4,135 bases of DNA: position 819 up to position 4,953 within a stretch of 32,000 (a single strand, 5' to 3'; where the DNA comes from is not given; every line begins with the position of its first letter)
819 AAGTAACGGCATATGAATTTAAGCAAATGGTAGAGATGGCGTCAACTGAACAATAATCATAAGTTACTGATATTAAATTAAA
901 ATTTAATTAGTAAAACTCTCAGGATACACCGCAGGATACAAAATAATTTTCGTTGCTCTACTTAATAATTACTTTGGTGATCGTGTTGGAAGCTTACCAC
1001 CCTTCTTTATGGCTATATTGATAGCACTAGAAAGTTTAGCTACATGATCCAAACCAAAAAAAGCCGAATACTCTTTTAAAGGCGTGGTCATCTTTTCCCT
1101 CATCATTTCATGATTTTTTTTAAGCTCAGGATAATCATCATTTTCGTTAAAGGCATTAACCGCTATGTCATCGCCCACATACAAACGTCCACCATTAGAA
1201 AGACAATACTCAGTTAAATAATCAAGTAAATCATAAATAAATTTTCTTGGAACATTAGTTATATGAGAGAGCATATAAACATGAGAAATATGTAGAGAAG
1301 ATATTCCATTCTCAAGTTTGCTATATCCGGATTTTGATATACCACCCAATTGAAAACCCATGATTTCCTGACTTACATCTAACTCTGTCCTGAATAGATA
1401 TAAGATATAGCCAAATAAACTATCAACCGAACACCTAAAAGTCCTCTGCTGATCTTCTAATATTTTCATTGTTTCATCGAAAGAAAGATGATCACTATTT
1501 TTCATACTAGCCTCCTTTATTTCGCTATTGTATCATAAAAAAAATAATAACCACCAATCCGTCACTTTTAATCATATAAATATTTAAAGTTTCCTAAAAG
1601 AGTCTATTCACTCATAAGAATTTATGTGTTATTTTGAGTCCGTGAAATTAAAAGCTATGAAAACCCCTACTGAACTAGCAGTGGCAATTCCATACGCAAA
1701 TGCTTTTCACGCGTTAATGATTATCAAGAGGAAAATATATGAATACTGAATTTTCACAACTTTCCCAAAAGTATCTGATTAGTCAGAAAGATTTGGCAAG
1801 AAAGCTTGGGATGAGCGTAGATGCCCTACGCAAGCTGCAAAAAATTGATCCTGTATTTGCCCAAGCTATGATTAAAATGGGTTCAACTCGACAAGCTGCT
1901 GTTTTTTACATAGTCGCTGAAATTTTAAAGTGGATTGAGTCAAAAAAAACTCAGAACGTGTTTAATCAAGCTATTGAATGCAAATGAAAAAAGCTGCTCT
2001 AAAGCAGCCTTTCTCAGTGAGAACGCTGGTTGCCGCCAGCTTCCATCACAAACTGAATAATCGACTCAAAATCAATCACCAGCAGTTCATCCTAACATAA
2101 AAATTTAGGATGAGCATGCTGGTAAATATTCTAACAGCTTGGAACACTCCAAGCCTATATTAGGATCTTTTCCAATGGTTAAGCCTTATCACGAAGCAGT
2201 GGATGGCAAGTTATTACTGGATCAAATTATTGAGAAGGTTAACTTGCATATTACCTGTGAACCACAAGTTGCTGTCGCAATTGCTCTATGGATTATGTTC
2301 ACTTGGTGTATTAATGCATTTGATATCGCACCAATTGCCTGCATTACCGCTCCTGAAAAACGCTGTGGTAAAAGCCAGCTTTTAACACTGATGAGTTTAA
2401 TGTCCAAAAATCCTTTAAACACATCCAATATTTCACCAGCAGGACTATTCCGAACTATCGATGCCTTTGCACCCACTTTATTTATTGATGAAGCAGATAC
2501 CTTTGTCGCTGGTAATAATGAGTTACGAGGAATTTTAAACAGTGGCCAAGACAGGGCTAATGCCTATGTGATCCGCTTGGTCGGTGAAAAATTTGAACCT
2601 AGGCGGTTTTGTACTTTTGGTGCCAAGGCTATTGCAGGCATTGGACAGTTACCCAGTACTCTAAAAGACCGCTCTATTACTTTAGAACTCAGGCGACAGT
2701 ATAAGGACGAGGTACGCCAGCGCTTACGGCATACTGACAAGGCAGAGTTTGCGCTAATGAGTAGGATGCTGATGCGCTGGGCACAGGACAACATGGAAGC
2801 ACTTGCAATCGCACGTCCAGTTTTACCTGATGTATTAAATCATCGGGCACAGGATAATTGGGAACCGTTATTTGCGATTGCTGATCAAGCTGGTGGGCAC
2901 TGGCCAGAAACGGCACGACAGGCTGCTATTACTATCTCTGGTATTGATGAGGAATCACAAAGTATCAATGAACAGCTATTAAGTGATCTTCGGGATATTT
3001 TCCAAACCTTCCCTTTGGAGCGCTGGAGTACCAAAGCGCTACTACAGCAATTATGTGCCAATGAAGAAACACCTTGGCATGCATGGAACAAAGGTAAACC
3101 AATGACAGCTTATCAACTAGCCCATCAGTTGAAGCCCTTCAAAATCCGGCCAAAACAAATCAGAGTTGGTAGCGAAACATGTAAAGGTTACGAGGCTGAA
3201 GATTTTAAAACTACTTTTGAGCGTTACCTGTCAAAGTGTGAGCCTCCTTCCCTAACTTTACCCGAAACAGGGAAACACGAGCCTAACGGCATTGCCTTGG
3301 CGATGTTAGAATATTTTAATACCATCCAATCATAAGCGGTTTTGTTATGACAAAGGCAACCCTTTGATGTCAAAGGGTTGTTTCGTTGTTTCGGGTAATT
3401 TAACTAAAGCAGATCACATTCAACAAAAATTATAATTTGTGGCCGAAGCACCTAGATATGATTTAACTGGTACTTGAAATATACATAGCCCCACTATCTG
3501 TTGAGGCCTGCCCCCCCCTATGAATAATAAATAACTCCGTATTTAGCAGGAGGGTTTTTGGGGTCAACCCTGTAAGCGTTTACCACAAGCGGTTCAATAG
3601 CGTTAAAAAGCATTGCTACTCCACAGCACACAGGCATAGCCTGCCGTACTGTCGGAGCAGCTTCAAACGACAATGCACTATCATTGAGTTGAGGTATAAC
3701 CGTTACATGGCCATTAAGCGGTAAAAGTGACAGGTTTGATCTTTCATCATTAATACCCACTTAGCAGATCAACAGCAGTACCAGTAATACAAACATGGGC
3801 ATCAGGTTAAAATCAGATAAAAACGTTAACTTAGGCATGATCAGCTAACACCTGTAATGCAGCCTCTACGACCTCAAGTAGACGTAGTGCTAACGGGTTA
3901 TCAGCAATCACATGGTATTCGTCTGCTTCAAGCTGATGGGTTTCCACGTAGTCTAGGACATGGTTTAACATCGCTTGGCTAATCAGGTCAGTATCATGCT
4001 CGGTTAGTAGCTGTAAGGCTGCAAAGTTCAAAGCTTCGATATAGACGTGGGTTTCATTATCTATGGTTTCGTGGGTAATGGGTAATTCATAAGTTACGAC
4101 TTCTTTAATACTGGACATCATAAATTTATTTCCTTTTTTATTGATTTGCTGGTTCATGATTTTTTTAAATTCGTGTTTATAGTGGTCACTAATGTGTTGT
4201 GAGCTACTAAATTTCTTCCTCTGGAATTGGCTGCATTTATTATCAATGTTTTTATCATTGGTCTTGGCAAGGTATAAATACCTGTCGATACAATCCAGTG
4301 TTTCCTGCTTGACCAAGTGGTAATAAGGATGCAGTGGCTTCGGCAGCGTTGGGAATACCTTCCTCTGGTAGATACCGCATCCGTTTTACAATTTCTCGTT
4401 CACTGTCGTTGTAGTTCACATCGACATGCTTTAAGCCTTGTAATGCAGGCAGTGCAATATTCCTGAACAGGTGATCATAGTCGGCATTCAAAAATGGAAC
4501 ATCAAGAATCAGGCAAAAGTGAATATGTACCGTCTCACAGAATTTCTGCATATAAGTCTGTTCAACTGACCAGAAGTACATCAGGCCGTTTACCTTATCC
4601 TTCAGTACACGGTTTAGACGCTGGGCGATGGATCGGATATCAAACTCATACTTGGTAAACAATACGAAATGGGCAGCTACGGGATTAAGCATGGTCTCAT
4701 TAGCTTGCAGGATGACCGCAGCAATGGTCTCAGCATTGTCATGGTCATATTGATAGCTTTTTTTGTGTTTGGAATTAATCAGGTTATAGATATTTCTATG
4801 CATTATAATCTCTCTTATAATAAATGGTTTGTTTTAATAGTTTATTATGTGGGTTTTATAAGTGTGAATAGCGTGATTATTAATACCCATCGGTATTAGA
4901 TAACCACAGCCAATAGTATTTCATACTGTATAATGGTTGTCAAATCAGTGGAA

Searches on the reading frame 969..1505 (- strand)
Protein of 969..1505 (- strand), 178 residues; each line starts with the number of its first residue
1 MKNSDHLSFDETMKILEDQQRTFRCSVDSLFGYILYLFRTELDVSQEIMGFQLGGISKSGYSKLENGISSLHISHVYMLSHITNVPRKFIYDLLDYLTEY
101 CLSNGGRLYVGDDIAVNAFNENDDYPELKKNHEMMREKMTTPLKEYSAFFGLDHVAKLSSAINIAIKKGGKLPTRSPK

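Call 9: search_protein_families(library=pfam, proteins=[window:969-1505:-], max_evalue=0.01)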
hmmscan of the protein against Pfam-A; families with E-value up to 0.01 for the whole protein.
window:969-1505:- (178 aa): 1 family
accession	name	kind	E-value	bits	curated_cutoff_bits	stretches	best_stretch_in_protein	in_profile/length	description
PF01381.28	HTH_3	-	1.8e-05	25.1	23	1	38-87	4-52/55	Helix-turn-helix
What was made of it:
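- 969..1505 (-): 178-aa XRE/HTH_3 regulator (island backbone), divergent from the replication-like module. Pfam HTH_3 E=1.8e-5 (call 9).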

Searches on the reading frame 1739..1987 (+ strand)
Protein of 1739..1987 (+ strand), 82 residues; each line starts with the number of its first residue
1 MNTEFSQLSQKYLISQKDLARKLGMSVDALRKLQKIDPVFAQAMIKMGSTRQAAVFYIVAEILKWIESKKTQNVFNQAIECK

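Call 66: search_protein_families(library=pfam, proteins=[window:1739-1987:+], max_evalue=0.01)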
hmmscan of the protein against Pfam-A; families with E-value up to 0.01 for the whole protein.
window:1739-1987:+ (82 aa): 1 family
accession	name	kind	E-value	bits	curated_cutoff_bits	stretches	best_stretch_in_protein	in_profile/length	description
PF01381.28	HTH_3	-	0.0077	16.7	23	0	13-33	9-29/55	Helix-turn-helix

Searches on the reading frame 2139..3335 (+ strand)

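Call 9: search_protein_families(library=pfam, proteins=[window:2139-3335:+], max_evalue=0.01)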
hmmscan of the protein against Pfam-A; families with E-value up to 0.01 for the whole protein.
window:2139-3335:+ (398 aa): 1 family
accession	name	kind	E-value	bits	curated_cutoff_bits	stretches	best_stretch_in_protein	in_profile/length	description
PF12307.13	DUF3631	-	4.2e-47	161.1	24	1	184-363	2-182/182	Protein of unknown function (DUF3631)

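Call 10: search_protein_families(library=padloc, proteins=[window:2139-3335:+], max_evalue=0.01)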
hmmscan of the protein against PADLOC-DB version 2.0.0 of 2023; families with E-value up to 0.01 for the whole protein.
window:2139-3335:+ (398 aa): 0 families

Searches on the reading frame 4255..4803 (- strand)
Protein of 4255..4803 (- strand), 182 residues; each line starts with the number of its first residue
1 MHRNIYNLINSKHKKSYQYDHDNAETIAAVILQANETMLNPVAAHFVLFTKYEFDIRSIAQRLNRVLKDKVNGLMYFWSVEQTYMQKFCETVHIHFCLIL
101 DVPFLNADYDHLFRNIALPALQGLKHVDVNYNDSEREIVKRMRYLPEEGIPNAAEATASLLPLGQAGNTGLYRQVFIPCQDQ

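Call 4: search_protein_families(library=pfam, proteins=[window:4255-4803:-], max_evalue=1)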
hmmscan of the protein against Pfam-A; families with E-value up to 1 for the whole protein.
window:4255-4803:- (182 aa): 1 family
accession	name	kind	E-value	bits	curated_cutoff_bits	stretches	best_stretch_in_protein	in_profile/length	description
PF23343.2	REP_ORF2-G2P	-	0.004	17.9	27.8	1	55-114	18-61/99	Replication-associated protein ORF2/G2P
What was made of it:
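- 3831..4803 (-): Two overlapping backbone ORFs of 161 aa and 182 aa. The 182-aa ORF has weak Rep ORF2/G2P-like similarity. Pfam REP_ORF2-G2P E=0.004, below cutoff (call 4).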

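Call 10: search_protein_families(library=padloc, proteins=[window:4255-4803:-], max_evalue=0.01)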
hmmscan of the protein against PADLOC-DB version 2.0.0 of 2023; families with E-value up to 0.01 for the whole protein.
window:4255-4803:- (182 aa): 0 families

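Call 12: search_protein_families(library=phrogs, proteins=[window:4255-4803:-], max_evalue=0.01)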
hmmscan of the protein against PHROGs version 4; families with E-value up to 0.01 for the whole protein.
window:4255-4803:- (182 aa): 0 families
